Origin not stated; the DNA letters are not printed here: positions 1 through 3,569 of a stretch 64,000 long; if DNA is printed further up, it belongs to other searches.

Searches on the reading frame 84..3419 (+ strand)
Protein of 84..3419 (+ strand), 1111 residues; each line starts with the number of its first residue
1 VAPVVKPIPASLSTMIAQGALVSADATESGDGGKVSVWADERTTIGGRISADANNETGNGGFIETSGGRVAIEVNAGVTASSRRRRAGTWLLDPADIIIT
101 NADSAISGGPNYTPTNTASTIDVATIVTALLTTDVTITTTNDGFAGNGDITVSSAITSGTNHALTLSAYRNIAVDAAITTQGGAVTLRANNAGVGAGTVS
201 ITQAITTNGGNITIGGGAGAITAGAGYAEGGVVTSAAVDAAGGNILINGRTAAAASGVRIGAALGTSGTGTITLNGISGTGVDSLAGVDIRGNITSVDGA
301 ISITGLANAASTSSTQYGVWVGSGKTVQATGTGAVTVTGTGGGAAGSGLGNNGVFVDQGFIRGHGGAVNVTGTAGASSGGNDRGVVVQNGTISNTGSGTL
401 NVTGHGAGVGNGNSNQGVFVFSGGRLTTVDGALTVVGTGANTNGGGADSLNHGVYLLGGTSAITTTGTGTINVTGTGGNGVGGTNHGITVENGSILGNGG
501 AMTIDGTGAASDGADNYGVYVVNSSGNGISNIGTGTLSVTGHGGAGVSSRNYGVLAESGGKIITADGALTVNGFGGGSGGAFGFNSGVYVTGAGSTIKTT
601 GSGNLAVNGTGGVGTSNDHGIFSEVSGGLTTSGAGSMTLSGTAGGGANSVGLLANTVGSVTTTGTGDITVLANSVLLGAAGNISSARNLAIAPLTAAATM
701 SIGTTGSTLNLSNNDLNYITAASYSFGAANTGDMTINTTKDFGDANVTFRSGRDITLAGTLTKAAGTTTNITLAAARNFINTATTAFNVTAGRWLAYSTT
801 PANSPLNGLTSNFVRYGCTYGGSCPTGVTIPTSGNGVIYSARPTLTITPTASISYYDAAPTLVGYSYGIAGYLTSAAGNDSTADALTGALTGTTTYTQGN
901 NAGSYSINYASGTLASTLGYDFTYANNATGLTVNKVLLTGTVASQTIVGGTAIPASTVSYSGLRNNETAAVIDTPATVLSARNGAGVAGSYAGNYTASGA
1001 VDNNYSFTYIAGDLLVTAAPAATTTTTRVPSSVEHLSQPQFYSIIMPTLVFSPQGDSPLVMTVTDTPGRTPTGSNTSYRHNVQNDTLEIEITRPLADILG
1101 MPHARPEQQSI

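Call 12: search_protein_families(library=pfam, proteins=[window:84-3419:+], max_evalue=0.001)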
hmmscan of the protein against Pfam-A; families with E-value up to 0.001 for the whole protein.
window:84-3419:+ (1111 aa): 1 family
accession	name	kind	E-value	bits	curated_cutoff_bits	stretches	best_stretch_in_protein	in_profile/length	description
PF18676.6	MBG_2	-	1.6e-09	38.7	25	1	938-1014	1-71/72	MBG domain (YGX type)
